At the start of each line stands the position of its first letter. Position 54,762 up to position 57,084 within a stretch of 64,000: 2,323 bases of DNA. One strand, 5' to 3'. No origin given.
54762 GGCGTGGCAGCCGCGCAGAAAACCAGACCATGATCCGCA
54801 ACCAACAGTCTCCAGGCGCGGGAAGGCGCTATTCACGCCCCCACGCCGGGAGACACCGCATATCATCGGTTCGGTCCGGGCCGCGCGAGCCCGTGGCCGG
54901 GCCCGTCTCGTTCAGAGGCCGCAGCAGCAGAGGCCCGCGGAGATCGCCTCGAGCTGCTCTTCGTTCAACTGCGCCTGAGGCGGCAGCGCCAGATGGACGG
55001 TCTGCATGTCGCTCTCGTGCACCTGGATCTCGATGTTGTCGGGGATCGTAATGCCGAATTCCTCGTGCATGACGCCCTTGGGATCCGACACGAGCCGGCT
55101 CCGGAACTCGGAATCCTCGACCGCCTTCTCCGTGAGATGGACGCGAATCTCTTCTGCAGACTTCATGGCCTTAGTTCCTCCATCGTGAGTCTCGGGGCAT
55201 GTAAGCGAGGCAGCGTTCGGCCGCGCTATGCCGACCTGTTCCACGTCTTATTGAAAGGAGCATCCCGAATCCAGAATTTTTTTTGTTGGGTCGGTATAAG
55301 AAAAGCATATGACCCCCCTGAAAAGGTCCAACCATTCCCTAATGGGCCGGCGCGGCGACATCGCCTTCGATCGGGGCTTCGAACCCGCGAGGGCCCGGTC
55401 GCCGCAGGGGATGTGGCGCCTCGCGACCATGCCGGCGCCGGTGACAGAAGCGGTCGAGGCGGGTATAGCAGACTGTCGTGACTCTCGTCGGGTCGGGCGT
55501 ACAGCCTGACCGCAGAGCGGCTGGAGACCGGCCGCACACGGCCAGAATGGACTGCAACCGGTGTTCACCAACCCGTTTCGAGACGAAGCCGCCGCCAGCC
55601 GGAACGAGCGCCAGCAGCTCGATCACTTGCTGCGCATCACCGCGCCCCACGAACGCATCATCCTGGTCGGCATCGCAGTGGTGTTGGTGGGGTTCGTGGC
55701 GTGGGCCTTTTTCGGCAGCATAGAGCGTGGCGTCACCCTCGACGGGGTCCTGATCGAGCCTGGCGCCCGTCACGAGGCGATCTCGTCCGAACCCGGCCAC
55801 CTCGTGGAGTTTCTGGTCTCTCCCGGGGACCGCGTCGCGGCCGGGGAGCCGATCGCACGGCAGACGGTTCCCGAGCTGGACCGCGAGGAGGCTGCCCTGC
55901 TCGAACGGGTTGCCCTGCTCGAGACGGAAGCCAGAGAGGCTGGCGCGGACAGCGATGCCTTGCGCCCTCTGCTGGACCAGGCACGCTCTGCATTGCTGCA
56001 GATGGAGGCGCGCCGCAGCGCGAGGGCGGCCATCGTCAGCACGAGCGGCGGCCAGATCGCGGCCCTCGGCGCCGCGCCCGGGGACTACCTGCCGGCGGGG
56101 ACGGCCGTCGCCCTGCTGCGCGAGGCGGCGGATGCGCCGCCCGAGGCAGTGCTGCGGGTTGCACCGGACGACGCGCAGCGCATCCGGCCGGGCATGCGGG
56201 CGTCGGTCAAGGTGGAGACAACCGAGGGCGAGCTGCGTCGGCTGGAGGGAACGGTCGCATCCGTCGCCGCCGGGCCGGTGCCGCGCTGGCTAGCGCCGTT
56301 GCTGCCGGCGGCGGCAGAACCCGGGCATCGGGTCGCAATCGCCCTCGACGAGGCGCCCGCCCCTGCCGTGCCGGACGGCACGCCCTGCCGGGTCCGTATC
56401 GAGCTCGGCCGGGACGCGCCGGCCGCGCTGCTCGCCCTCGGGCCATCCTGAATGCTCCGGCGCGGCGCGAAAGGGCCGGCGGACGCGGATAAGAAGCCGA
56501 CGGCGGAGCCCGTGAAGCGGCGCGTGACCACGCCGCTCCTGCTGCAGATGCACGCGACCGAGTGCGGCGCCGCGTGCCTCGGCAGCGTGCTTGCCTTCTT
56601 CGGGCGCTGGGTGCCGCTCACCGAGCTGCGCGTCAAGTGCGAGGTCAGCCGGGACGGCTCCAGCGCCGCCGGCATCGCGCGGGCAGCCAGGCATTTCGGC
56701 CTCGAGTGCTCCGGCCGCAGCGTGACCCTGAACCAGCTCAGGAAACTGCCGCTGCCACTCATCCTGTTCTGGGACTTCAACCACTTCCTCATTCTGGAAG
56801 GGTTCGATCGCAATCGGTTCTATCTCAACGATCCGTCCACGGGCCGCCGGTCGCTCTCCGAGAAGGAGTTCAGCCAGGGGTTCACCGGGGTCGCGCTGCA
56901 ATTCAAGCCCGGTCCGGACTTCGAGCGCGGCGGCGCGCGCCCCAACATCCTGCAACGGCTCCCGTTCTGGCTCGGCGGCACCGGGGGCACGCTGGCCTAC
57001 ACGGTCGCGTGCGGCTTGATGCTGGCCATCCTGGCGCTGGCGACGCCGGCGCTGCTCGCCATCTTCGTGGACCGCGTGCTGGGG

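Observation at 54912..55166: Precursor with a six-residue, triple-cysteine core (LCCCGL) after an Ala-Gly leader site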

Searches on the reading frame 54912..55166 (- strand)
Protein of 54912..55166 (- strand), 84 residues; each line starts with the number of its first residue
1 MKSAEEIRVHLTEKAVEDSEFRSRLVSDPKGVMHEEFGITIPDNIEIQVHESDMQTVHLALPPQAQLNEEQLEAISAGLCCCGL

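Call 5: search_protein_families(library=ncbifam, proteins=[window:54912-55166:-], max_evalue=0.001)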
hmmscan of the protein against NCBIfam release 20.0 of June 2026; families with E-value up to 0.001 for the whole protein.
window:54912-55166:- (84 aa): 6 families
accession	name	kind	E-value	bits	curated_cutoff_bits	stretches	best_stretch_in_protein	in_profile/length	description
TIGR03793.1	leader_NHLP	domain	4.1e-19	68.2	50.9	1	5-78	3-77/77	NHLP leader peptide family RiPP precursor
TIGR01323.1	nitrile_alph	equivalog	2.2e-09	37.1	249.85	1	18-74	114-173/189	nitrile hydratase subunit alpha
TIGR03887.1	thiocyan_alph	equivalog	8.5e-07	29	291.45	1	17-73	124-183/200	thiocyanate hydrolase subunit gamma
NF033431.1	cinnamycin_RiPP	subfamily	3.2e-05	24.5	35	1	10-61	3-51/81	cinnamycin family lantibiotic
TIGR03795.1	RNP_Burkhold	subfamily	7.2e-05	23.1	41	1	15-66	24-75/114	BMA_0021/BMA_0022 family TOMM bacteriocin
NF038399.1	NH_RiPP_Os17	domain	0.00014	21.9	40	0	13-35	8-30/63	Os1348 family NHLP clan protein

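Call 6: search_protein_families(library=pfam, proteins=[window:54912-55166:-], max_evalue=0.001)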
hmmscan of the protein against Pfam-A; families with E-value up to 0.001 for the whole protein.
window:54912-55166:- (84 aa): 2 families
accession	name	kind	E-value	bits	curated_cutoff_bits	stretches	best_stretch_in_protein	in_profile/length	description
PF02979.21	NHase_alpha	-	2.9e-10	40.3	27.2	1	18-73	114-172/184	Nitrile hydratase, alpha chain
PF19398.4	DurB-like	-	0.00027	21.6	26.6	1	10-60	5-51/81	Lantibiotic duramycin B-like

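Call 8: find_homologous_proteins(query=window:54915-55166:-, max_evalue=0.001)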
Query window:54915-55166:- (84 aa): 556 proteins with E <= 0.001 among 556 candidates; the best 120 are listed.
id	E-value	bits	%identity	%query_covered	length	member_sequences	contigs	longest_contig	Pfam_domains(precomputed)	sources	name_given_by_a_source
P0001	6.4e-48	177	98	100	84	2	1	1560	PF02979.22,PF27793.1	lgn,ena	-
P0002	4.5e-46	171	95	100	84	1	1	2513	PF02979.22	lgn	-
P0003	7.2e-39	148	77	100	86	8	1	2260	PF02979.22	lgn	-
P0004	5.5e-37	142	75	100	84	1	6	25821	PF02979.22,PF27793.1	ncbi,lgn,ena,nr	ncbi:MAG: NHLP leader peptide family RiPP precursor [Rhodospirillales bacterium]|nr:NHLP leader pept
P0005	7.0e-37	142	75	100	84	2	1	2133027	PF02979.22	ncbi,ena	-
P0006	8.3e-37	142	74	100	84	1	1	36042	PF02979.22,PF27793.1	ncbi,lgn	-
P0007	1.0e-36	142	73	99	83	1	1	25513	PF02979.22,PF27793.1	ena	-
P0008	1.1e-36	142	77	100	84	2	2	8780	PF02979.22,PF27793.1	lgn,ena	-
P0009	1.1e-36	142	77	100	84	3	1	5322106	PF02979.22,PF27793.1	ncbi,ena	-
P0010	1.5e-36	141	74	100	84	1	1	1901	PF02979.22,PF27793.1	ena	-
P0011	1.9e-36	141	74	100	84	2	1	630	PF02979.22,PF27793.1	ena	-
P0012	2.0e-36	141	76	100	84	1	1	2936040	PF02979.22,PF27793.1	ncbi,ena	-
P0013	2.8e-36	140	75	100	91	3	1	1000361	PF02979.22,PF27793.1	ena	-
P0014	5.1e-36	139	75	100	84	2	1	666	PF02979.22,PF27793.1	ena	-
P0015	5.3e-36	139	77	98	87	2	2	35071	PF02979.22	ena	-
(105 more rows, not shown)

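Call 13: find_related_loci(query=A1, collection=genome_contigs, flank=10000)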
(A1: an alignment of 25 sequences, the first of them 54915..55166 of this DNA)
Query A1 (84 aa) in genome_contigs; peptide patterns used: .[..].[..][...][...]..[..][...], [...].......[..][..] (x = any residue, [..] = any of these).
599 stretches matched a pattern (row limit reached: there are more); 389 encode a relative of the query (tblastn E <= 1e-3); the best 80 are kept; 80 distinct loci.
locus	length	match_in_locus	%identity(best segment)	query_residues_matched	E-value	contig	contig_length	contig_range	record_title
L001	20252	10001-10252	77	1-84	2e-44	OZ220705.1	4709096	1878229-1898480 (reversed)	MAG: Alphaproteobacteria bacterium isolate 2b4cf96f-57fc-4783-9a40-8293addbc307 genome assembly, chromosome: 1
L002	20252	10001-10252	75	1-84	2e-42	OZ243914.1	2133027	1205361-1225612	MAG: Nitrospirales bacterium isolate bb28a9cb-1d03-40f6-9fdf-08dcae54ddd0 genome assembly, chromosome: 1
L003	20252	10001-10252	74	1-84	4e-42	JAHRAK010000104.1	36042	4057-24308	MAG: Nitrospirales bacterium isolate MEX2-MAG12 k127_46649_11051, whole genome shotgun sequence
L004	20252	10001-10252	75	1-84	1e-41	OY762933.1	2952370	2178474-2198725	MAG: Gammaproteobacteria bacterium isolate 8747c98c-8292-48b6-a6db-266d0caa829b genome assembly, chromosome: 1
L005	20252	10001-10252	77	1-84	8e-42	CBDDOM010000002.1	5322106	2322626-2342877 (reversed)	MAG: Alphaproteobacteria bacterium isolate 78d396fd-9330-4943-9dc2-f94f35060de0 genome assembly, contig: contig_2, whole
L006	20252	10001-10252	71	1-84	2e-40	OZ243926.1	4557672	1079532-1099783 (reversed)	MAG: Rhodospirillales bacterium isolate f3036996-ea91-419f-bf8b-46094c79dfb2 genome assembly, chromosome: 1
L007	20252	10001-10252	71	1-84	8e-40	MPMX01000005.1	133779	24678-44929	MAG: Rhodospirillaceae bacterium bin65 NODE_195_length_133779_cov_17.7035_ID_389, whole genome shotgun sequence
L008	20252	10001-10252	69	1-84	1e-39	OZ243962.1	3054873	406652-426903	MAG: Candidatus Poriferihabitaceae bacterium isolate 32b2e305-c3db-4362-a3a8-656a4bdf3677 genome assembly, chromosome: 1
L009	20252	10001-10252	70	1-84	1e-39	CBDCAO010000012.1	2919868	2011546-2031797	MAG: Thalassobaculaceae bacterium isolate afc6a102-a657-4c4c-8f42-853f76fb2351 genome assembly, contig: contig_12, whole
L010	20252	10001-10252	70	1-84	3e-39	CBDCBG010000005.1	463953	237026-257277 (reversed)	MAG: Paracoccaceae bacterium isolate 5812eaf6-6c27-420f-b7fa-a4b7e87638f2 genome assembly, contig: chromosome_1, whole g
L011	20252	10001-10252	73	1-84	2e-39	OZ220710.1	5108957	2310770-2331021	MAG: Thermodesulfobacteriota bacterium isolate dce1034a-8f23-488c-aa07-39e6c80a0035 genome assembly, chromosome: 1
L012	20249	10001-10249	69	1-83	7e-39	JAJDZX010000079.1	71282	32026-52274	MAG: Alphaproteobacteria bacterium isolate jk18x7bins.108 k141_2708436, whole genome shotgun sequence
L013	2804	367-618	71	1-84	5e-39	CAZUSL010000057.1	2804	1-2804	MAG TPA_asm: uncultured Pseudohongiella sp. isolate SRP338948_co1_61 genome assembly, contig: k141_110372, whole genome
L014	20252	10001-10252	69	1-84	9e-39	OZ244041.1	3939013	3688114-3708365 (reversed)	MAG: Alphaproteobacteria bacterium isolate f7210445-354a-4bb2-b242-0c6f4feb337f genome assembly, chromosome: 1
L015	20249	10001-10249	73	1-83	2e-38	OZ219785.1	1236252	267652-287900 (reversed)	MAG: Alphaproteobacteria bacterium isolate 0756efc7-7660-4069-b8ca-5b69e2da9688 genome assembly, chromosome: 1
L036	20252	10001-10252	61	1-84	8e-34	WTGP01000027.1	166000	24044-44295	MAG: Gammaproteobacteria bacterium isolate CO36388bin_2 NODE_14_length_166000_cov_66.166151, whole genome shotgun sequen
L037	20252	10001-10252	61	1-84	8e-34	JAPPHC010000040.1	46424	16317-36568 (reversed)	MAG: Gammaproteobacteria bacterium isolate RHO1_bin_71 NODE_1637_length_46424_cov_366.597015, whole genome shotgun seque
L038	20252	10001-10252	63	1-84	9e-34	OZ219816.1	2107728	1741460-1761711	MAG: Vicinamibacteria bacterium isolate 9f2a63bf-6400-4679-989b-6d6b125ab8ea genome assembly, chromosome: 2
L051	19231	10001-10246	63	1-82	2e-32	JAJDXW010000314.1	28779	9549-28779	MAG: Gammaproteobacteria bacterium isolate jk18x27bins.56 k141_487559, whole genome shotgun sequence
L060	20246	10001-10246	62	1-82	9e-32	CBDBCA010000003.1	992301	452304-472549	MAG: Alphaproteobacteria bacterium isolate 48c0c1bc-ee5b-4fda-b559-4fcb29a961b4 genome assembly, contig: contig_3, whole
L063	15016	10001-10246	61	1-82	8e-32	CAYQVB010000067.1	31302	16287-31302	MAG TPA_asm: uncultured Ectothiorhodospiraceae bacterium isolate SRP338948_co1_143 genome assembly, contig: k141_337915,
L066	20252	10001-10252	58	1-84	4e-32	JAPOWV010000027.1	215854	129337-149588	MAG: Gammaproteobacteria bacterium isolate COS2_bin_9 NODE_28_length_215854_cov_14.4395, whole genome shotgun sequence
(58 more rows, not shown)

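Call 31: search_protein_families(library=pfam, proteins=[L012:1366-2700:+, L063:10460-11344:+, L060:7469-8773:-, L051:1076-2368:-, L038:1659-2252:-, L037:9005-9883:+, L036:16136-17458:-, L066:11026-12225:+], max_evalue=0.01)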
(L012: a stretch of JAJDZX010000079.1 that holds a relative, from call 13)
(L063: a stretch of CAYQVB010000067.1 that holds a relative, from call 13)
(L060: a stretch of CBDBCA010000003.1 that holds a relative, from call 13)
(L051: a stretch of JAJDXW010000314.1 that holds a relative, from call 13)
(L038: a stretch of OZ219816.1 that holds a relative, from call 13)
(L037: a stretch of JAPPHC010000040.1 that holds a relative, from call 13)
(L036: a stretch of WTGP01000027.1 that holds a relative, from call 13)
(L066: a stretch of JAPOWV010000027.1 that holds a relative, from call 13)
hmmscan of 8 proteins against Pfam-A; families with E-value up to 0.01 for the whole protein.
L012:1366-2700:+ (444 aa): 2 families
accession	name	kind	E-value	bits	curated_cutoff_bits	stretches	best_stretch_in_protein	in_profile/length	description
PF13243.12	SQHop_cyclase_C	-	3.2e-06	26.8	26.1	0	131-212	205-285/319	Squalene-hopene cyclase C-terminal domain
PF02979.21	NHase_alpha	-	5.1e-06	26.5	27.2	1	29-78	114-162/184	Nitrile hydratase, alpha chain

L063:10460-11344:+ (294 aa): 2 families
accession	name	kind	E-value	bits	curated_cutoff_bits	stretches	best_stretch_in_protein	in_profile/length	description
PF17131.11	LolA_like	-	2.2e-61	207.1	30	1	109-292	2-184/184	Outer membrane lipoprotein-sorting protein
PF07044.18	DUF1329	-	8.8e-11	42.1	23.1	1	111-170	142-206/368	Protein of unknown function (DUF1329)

L060:7469-8773:- (434 aa): 1 family
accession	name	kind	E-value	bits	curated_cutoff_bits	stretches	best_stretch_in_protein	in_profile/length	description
PF06980.17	DUF1302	-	0.00025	20.7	23.2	0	101-160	134-194/541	Protein of unknown function (DUF1302)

L051:1076-2368:- (430 aa): 2 families
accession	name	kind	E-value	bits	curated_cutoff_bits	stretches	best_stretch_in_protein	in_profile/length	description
PF04820.20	Trp_halogenase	-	2.6e-44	152.3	21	2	112-373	147-405/458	Tryptophan halogenase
PF13454.12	NAD_binding_9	-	0.00064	20.2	21.8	1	19-172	1-153/155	FAD-NAD(P)-binding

L038:1659-2252:- (197 aa): 0 families

L037:9005-9883:+ (292 aa): 1 family
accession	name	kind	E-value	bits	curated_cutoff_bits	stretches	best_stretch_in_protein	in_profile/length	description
PF01040.23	UbiA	-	4.7e-62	209.9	34.2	1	28-270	1-246/250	UbiA prenyltransferase family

L036:16136-17458:- (440 aa): 3 families
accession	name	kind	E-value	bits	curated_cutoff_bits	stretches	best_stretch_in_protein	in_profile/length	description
PF07690.21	MFS_1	-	9.4e-42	143.6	33.4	1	23-389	1-347/347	Major Facilitator Superfamily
PF03137.26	OATP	-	4.6e-08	32.3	25.8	1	238-329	293-384/545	Organic Anion Transporter Polypeptide (OATP) family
PF00083.30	Sugar_tr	-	9.7e-07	28.4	22.3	1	63-215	54-197/452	Sugar (and other) transporter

L066:11026-12225:+ (399 aa): 1 family
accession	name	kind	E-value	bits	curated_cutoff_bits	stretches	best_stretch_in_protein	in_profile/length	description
PF09995.15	MPAB_Lcp_cat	-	7.1e-17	62.7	23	1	113-341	4-216/231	ER-bound oxygenase mpaB/B'/Rubber oxygenase, catalytic domain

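Call 50: find_encoding_contigs(protein=window:54912-55166:-, flank=3000, max_places=4)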
Protein window:54912-55166:- (84 aa): 7 contigs read that carry it; 4 places shown.
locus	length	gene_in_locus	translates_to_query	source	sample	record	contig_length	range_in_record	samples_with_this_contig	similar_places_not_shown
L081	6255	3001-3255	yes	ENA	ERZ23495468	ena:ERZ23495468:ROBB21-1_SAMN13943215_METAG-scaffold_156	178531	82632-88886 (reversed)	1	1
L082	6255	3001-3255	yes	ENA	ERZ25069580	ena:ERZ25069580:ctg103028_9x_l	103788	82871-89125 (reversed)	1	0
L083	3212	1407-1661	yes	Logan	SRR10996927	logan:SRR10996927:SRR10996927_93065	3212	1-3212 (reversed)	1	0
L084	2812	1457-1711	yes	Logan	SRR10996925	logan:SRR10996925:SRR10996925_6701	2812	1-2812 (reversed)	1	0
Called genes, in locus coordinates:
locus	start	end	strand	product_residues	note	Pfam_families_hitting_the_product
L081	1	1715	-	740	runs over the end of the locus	PF03412:Peptidase_C39, PF00664:ABC_membrane, PF00005:ABC_tran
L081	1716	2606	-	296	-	-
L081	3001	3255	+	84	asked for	PF02979:NHase_alpha, PF27793:RNP_Burkhold (faint)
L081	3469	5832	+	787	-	PF03176:MMPL, PF00873:ACR_tran (faint), PF12349:Sterol-sensing, PF03176:MMPL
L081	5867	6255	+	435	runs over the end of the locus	PF01565:FAD_binding_4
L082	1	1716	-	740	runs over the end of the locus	PF03412:Peptidase_C39, PF00664:ABC_membrane, PF00005:ABC_tran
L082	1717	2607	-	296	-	-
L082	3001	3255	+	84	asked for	PF02979:NHase_alpha, PF27793:RNP_Burkhold (faint)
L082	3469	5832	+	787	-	PF03176:MMPL, PF00873:ACR_tran (faint), PF12349:Sterol-sensing, PF03176:MMPL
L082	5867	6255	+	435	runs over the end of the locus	PF01565:FAD_binding_4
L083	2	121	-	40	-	?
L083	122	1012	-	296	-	-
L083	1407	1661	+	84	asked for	PF02979:NHase_alpha, PF27793:RNP_Burkhold (faint)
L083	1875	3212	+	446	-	?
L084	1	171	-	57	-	?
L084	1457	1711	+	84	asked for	PF02979:NHase_alpha, PF27793:RNP_Burkhold (faint)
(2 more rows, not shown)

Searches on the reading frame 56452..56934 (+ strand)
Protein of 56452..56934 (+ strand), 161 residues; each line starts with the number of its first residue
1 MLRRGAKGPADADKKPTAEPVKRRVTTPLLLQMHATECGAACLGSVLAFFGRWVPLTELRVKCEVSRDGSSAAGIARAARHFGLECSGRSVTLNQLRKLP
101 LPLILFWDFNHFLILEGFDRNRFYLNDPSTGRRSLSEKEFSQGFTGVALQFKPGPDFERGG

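Call 47: search_solved_structures(query=window:56452-56934:+, max_evalue=0.001, show_alignments=3)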
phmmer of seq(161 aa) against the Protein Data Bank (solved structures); distinct sequences matched with E-value up to 0.001: 12.
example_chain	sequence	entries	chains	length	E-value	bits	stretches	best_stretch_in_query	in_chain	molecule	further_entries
6mpz_A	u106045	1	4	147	1.5e-38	135.5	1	17-155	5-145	Double Glycine Motif Protease domain from AMS/PCAT Transporter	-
8hf7_A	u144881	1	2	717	2.9e-11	46.8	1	32-158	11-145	Competence factor transporting ATP-binding protein/permease ComA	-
8hf6_A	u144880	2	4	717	2.9e-11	46.8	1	32-158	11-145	Competence factor transporting ATP-binding protein/permease ComA | Transport/processing ATP-binding protein ComA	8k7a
8hf4_A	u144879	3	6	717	2.9e-11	46.8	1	32-158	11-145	Transport/processing ATP-binding protein ComA | Competence factor transporting ATP-binding protein/permease ComA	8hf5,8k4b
3k8u_A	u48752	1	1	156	2e-10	44.1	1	29-158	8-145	Putative ABC transporter, ATP-binding protein ComA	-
5xe8_A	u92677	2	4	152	2.3e-10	43.8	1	29-158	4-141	Putative ABC transporter, ATP-binding protein ComA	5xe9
8vp3_A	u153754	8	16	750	2.4e-10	43.8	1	30-160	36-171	ABC-type bacteriocin transporter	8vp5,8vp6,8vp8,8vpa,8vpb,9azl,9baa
7n87_A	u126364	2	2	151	3.5e-10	43.3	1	31-160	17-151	ABC-type bacteriocin transporter | Peptidase C39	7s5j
4ry2_A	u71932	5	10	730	4.1e-10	43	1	31-160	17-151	ABC-type bacteriocin transporter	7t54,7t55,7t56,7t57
4s0f_A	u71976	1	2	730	4.1e-10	43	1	31-160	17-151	ABC-type bacteriocin transporter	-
6v9z_A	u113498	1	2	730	7.4e-09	38.9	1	32-160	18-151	ABC-type bacteriocin transporter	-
8vp9_A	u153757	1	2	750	1.9e-07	34.3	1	30-160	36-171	ABC-type bacteriocin transporter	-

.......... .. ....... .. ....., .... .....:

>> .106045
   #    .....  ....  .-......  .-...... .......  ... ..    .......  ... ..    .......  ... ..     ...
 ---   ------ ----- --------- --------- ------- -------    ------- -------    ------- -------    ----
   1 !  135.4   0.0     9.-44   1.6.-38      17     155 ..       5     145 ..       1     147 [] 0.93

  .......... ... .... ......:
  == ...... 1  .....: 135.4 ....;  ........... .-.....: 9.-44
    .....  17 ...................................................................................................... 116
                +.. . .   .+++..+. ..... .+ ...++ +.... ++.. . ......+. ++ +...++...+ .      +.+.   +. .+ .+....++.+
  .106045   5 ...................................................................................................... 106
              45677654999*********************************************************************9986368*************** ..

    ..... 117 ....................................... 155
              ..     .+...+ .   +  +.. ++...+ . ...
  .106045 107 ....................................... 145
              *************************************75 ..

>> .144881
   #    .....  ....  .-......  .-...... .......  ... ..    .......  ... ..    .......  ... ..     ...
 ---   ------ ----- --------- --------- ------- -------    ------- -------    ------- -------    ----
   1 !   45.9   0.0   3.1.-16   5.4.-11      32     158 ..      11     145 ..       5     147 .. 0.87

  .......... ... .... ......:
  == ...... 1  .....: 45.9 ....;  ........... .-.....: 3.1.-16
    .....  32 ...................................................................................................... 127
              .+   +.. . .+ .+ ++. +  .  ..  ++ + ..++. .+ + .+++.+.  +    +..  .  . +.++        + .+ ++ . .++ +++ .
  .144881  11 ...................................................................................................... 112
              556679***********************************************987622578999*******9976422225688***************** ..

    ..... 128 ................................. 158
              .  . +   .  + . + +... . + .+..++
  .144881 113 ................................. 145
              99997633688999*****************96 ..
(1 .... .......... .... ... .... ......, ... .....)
